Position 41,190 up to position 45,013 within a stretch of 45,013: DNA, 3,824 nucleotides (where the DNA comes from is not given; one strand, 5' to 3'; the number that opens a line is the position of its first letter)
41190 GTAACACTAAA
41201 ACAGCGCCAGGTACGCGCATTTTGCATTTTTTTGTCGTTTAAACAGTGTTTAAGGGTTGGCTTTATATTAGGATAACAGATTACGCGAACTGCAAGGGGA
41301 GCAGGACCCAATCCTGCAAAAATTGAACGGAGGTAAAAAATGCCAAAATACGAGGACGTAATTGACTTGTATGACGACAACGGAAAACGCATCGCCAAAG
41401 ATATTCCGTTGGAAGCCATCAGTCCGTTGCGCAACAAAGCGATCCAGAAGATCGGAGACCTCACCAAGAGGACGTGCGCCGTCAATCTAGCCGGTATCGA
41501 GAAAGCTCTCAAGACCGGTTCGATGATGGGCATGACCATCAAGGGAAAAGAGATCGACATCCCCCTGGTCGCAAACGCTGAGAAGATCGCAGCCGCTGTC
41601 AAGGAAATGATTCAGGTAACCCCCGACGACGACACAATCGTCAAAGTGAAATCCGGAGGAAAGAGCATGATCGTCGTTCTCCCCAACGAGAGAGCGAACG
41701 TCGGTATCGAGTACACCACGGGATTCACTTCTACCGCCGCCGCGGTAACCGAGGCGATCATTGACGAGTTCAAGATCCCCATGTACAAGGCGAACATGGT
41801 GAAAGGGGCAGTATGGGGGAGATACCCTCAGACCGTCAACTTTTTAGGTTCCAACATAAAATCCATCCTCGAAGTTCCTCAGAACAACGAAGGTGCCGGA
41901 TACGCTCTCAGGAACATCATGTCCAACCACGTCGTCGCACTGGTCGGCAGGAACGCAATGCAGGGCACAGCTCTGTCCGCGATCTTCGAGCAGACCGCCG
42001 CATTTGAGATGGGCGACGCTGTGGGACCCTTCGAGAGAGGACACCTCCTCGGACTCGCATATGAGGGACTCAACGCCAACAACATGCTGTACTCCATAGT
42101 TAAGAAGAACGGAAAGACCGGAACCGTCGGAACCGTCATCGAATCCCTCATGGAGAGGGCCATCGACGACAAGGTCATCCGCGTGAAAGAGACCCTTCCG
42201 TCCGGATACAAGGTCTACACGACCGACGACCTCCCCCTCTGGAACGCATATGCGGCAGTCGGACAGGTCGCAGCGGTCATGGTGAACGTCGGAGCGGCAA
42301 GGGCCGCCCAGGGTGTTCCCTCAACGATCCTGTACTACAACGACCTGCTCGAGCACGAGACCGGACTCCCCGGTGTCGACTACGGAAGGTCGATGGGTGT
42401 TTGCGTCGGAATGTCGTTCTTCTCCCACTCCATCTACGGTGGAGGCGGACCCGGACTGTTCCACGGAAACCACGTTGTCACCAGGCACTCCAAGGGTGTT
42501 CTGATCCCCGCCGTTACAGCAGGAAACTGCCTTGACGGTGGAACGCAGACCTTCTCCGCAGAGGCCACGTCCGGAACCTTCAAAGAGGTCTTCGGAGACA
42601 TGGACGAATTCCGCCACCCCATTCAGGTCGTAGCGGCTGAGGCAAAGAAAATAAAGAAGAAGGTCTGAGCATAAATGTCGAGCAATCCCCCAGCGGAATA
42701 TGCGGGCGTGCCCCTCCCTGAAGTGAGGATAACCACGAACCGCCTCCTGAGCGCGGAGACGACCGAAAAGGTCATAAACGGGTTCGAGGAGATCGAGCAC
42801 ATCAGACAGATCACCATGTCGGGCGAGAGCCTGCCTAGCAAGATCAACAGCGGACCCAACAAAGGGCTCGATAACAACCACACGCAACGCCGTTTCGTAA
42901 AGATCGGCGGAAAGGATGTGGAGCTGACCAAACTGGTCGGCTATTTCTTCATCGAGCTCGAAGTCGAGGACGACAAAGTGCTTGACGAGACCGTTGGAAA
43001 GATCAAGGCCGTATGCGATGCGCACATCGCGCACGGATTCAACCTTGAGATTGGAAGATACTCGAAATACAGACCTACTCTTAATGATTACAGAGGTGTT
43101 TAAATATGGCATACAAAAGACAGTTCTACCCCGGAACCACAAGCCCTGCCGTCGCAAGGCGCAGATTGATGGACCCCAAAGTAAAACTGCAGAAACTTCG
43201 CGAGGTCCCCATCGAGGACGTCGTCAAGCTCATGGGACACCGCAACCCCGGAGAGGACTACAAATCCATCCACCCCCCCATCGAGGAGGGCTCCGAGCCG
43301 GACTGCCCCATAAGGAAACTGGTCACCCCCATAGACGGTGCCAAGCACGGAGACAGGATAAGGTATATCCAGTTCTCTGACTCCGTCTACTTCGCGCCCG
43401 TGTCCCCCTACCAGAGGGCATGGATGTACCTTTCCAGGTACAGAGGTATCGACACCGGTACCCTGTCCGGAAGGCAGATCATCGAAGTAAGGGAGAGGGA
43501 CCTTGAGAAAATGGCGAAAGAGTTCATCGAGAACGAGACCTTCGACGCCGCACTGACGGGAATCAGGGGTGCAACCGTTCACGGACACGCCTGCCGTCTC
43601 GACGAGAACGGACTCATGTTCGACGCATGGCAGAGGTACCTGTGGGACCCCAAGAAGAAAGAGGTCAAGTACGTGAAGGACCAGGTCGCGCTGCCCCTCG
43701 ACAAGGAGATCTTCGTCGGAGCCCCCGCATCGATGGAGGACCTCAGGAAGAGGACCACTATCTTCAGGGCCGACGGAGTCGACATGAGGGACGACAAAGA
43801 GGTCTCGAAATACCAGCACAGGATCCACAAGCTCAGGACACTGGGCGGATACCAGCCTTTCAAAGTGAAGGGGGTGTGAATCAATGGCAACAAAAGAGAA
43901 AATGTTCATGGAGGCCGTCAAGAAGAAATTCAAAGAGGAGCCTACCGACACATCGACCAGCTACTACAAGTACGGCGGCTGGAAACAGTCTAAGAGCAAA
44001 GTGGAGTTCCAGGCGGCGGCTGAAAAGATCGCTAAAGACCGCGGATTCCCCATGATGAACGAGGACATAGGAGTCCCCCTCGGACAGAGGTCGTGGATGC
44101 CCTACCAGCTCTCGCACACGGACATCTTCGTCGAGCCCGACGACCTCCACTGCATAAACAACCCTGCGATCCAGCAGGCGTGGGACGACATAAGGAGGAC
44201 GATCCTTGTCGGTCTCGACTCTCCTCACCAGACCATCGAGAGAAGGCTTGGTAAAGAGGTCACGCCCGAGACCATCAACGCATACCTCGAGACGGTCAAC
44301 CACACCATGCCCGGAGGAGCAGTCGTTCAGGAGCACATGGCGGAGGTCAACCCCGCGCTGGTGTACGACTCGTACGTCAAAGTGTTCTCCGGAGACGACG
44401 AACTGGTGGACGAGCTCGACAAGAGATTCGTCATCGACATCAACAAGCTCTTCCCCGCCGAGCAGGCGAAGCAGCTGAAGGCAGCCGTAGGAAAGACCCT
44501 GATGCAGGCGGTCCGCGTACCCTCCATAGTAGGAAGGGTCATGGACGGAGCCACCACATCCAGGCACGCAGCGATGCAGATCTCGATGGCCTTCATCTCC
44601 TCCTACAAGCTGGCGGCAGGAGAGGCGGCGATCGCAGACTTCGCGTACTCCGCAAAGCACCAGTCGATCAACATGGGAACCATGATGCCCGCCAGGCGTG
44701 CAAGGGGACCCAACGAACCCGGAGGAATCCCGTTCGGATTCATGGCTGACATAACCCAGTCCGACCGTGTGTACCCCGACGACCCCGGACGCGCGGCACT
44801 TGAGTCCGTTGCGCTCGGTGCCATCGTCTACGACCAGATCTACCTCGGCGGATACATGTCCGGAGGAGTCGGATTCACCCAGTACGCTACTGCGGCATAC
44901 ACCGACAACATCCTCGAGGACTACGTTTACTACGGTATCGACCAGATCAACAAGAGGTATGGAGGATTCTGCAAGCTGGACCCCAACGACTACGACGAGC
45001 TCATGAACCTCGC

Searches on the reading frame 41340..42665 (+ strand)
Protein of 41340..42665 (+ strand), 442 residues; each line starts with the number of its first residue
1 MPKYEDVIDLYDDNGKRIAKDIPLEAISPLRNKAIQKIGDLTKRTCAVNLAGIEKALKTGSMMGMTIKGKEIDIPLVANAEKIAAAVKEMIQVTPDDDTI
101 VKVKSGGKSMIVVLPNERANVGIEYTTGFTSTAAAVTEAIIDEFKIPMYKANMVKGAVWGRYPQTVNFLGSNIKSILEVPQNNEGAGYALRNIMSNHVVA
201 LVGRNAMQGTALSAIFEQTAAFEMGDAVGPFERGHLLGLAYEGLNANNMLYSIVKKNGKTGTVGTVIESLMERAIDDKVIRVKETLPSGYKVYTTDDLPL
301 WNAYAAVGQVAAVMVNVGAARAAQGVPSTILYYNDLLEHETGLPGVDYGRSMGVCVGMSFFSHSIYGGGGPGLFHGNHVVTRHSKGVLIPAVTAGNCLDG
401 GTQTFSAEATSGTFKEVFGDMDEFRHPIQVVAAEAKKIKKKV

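Call 44: search_protein_families(library=pfam, proteins=[window:41340-42665:+])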
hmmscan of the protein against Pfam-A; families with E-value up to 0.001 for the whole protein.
window:41340-42665:+ (442 aa): 2 families
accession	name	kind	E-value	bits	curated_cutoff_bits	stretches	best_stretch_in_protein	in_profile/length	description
PF02241.23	MCR_beta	-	2.9e-135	450.1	25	1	187-435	1-249/249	Methyl-coenzyme M reductase beta subunit, C-terminal domain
PF02783.20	MCR_beta_N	-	1.6e-74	250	22.2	1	6-185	1-182/182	Methyl-coenzyme M reductase beta subunit, N-terminal domain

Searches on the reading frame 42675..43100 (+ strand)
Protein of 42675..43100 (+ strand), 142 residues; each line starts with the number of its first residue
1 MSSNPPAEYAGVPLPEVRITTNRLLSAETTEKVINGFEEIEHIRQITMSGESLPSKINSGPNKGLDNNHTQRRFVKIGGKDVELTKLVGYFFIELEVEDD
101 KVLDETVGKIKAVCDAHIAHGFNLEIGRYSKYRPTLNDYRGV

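Call 44: search_protein_families(library=pfam, proteins=[window:42675-43100:+])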
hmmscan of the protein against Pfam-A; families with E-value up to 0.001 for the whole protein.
window:42675-43100:+ (142 aa): 1 family
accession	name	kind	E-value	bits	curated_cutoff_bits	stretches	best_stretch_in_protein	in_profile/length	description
PF02505.19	MCR_D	-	2.7e-30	105.5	25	1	16-139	1-118/142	Methyl-coenzyme M reductase operon protein D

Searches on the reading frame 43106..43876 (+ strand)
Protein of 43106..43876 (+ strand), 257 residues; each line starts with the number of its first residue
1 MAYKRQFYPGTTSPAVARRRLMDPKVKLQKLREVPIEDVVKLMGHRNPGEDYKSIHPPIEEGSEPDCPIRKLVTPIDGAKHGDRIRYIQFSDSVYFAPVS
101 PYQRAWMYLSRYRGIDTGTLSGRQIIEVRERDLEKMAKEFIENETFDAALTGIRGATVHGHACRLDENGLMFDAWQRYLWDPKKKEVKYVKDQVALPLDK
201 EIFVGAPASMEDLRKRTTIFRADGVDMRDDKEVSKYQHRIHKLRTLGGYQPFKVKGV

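Call 44: search_protein_families(library=pfam, proteins=[window:43106-43876:+])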
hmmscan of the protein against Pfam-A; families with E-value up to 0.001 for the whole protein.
window:43106-43876:+ (257 aa): 1 family
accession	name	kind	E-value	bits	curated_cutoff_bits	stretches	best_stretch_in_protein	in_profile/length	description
PF02240.21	MCR_gamma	-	5e-125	416.1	25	1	5-250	1-246/246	Methyl-coenzyme M reductase gamma subunit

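Call 45: find_encoding_contigs(protein=window:43106-43876:+, flank=10000, max_places=3)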
Protein window:43106-43876:+ (257 aa): 23 contigs read that carry it; 3 places shown.
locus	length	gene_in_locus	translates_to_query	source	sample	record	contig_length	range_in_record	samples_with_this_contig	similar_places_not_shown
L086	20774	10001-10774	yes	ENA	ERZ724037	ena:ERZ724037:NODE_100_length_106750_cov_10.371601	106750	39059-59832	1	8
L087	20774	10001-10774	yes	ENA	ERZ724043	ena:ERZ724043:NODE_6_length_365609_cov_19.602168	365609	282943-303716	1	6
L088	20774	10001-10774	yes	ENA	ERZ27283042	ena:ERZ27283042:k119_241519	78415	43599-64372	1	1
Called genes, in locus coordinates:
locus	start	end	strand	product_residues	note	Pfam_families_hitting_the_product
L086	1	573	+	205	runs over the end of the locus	PF03596:Cad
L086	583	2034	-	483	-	PF01139:RtcB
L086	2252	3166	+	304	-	PF02729:OTCace_N, PF00185:OTCace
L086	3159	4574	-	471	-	PF21763:DHH_CID, PF02272:DHHA1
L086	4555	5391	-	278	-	PF13482:RNase_H_2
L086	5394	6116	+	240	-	PF00149:Metallophos (weak)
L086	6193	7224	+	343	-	PF01208:URO-D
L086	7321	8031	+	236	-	PF02596:DUF169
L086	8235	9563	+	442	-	PF02783:MCR_beta_N, PF02241:MCR_beta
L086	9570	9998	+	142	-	PF02505:MCR_D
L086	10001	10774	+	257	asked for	PF02240:MCR_gamma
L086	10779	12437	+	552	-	PF02745:MCR_alpha_N, PF02249:MCR_alpha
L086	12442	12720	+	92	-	PF09871:DUF2098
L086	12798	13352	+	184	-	PF05239:PRC (faint)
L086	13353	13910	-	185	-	-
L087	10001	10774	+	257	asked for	PF02240:MCR_gamma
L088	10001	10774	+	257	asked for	PF02240:MCR_gamma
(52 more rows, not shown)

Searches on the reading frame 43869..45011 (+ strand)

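Call 44: search_protein_families(library=pfam, proteins=[window:43869-45011:+])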
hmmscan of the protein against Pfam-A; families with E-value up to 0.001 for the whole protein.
window:43869-45011:+ (381 aa): 2 families
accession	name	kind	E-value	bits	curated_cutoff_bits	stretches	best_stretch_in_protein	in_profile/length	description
PF02745.20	MCR_alpha_N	-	2.5e-140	466.8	27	1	10-274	1-269/269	Methyl-coenzyme M reductase alpha subunit, N-terminal domain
PF02249.22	MCR_alpha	-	1.3e-23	84.3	25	1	322-373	1-52/127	Methyl-coenzyme M reductase alpha subunit, C-terminal domain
